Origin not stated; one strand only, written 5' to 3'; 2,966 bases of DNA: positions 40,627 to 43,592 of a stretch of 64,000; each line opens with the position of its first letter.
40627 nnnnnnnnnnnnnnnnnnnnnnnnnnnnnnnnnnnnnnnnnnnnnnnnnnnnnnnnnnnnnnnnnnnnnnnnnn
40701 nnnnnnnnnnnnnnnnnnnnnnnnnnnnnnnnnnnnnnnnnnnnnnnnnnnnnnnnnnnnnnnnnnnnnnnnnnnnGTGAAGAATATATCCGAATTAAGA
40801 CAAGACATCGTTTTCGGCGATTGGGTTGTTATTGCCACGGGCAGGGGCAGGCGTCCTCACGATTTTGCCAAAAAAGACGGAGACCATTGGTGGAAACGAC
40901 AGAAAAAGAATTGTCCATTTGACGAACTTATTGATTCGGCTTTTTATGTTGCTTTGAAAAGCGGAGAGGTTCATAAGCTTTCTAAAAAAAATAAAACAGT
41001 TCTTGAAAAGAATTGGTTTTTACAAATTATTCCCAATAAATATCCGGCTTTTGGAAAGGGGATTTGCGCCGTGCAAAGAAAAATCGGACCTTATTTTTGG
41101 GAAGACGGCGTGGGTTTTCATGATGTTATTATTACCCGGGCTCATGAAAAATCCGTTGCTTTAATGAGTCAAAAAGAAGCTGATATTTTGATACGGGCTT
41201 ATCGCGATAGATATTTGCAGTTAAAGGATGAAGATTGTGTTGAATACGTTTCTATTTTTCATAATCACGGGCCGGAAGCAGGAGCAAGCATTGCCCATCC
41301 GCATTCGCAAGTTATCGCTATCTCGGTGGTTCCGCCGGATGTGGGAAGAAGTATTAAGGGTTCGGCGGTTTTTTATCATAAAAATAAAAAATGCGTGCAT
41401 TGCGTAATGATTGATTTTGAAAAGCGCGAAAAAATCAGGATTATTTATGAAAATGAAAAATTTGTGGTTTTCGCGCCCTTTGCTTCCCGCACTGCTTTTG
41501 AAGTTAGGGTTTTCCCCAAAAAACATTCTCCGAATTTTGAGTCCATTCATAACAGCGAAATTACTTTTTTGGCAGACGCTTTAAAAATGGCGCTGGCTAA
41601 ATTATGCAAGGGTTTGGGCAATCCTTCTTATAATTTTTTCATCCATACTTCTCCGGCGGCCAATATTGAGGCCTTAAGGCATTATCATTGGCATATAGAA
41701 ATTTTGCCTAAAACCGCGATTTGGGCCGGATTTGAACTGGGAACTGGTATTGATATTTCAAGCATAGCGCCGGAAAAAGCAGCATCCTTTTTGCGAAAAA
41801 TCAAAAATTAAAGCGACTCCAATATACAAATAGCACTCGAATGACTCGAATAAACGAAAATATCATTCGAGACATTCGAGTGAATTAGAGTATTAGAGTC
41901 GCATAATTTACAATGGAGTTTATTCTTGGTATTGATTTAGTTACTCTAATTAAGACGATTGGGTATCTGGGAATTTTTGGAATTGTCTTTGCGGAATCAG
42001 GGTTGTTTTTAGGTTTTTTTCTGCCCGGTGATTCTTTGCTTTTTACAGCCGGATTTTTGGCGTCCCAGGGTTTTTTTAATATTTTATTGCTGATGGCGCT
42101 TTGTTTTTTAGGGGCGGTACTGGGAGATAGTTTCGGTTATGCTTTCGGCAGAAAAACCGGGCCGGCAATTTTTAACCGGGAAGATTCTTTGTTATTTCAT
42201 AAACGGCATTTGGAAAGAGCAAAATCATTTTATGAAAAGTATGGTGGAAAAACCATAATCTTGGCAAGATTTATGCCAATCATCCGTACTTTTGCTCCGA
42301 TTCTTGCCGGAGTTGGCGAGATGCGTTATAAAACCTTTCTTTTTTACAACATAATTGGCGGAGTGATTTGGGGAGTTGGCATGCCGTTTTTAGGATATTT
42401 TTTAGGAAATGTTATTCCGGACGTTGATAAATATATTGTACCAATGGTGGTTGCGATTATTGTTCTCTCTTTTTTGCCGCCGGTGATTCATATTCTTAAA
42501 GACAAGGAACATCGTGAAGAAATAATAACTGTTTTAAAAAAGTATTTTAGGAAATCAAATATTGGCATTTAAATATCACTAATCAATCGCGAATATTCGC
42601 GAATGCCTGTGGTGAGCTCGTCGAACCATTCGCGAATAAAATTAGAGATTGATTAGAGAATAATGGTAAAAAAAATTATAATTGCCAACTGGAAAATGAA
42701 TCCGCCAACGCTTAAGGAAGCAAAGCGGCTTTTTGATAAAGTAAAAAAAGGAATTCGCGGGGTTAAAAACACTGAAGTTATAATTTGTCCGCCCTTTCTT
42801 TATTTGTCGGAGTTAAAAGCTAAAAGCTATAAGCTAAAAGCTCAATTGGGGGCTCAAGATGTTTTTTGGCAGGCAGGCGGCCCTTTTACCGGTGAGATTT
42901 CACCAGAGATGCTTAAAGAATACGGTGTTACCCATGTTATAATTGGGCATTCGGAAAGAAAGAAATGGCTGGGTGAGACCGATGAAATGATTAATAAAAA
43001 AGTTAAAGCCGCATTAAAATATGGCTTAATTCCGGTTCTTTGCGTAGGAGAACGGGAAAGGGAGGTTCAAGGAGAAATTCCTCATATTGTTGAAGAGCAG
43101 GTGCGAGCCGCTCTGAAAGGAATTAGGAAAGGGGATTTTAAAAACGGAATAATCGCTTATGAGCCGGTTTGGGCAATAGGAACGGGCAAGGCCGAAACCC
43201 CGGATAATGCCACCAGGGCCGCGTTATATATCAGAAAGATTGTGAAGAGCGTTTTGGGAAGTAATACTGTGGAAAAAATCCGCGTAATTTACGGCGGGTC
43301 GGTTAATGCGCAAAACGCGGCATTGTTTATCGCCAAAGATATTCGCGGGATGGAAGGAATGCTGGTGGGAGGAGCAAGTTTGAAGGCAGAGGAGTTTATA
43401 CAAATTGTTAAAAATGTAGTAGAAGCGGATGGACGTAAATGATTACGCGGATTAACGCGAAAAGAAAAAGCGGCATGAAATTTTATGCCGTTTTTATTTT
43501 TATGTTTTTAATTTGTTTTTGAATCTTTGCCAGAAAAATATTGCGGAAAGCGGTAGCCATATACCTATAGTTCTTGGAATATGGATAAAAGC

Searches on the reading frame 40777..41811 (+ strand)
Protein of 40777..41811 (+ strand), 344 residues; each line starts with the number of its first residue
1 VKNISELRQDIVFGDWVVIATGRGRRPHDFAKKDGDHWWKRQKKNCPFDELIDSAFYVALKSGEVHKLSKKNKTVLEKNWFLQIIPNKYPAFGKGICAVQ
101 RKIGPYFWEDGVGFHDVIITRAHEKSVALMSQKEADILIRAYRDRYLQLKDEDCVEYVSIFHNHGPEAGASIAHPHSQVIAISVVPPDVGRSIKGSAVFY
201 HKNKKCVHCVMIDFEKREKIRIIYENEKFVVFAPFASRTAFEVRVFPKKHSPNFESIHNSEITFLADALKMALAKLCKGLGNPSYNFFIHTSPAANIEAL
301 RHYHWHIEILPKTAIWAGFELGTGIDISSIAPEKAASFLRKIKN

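Call 71: search_protein_families(library=pfam, proteins=[window:40777-41811:+], max_evalue=0.001)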
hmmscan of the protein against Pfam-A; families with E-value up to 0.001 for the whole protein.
window:40777-41811:+ (344 aa): 7 families
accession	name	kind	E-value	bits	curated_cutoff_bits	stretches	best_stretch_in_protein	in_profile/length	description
PF16268.10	DUF4921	-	1e-13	51.5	28.5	1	114-334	169-388/425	Domain of unknown function (DUF4921)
PF01087.27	GalP_UDP_transf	-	1.2e-10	42.5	22.1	1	105-186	102-184/184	Galactose-1-phosphate uridyl transferase, N-terminal domain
PF01230.28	HIT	-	1e-08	36.2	21.5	1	220-307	6-92/98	HIT domain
PF16285.10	DUF4931_N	-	1.4e-07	32.1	24.1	1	118-183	57-122/124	Domain of unknown function (DUF4931) N-terminal domain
PF11969.13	DcpS_C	-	2.7e-07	31.5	24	1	205-307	1-99/114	Scavenger mRNA decapping enzyme C-term binding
PF02744.22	GalP_UDP_tr_C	-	0.00049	20.3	29.2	0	213-312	22-124/165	Galactose-1-phosphate uridyl transferase, C-terminal domain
PF19327.4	Ap4A_phos_N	-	0.00077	19.5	23.1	0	114-186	103-164/177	Ap4A phosphorylase N-terminal domain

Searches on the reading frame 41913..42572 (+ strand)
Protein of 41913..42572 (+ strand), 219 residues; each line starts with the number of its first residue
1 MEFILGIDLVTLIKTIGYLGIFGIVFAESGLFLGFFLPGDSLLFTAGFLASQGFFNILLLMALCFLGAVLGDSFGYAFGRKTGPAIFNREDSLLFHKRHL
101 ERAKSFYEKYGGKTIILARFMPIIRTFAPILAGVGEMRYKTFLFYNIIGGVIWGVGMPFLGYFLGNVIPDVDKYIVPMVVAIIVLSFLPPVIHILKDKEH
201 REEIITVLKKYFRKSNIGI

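Call 71: search_protein_families(library=pfam, proteins=[window:41913-42572:+], max_evalue=0.001)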
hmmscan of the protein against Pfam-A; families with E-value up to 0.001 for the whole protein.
window:41913-42572:+ (219 aa): 1 family
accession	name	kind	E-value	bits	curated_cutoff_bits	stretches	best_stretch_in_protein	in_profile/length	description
PF09335.16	VTT_dom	-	2.3e-19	70.5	33.9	1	37-162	1-122/123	VTT domain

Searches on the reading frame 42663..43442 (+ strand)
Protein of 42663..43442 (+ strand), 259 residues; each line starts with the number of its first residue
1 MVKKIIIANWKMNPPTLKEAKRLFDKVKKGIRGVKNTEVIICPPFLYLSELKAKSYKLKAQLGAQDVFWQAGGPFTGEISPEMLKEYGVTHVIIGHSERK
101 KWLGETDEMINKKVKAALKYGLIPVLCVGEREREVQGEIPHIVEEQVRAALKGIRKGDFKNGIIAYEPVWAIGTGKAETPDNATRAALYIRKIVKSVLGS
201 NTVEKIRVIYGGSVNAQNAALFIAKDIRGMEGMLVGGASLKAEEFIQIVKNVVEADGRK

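Call 71: search_protein_families(library=pfam, proteins=[window:42663-43442:+], max_evalue=0.001)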
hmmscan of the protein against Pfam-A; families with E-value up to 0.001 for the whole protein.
window:42663-43442:+ (259 aa): 1 family
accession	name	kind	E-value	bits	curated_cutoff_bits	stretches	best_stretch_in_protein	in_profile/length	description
PF00121.24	TIM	-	3.3e-82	276.1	20.1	1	4-251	1-244/245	Triosephosphate isomerase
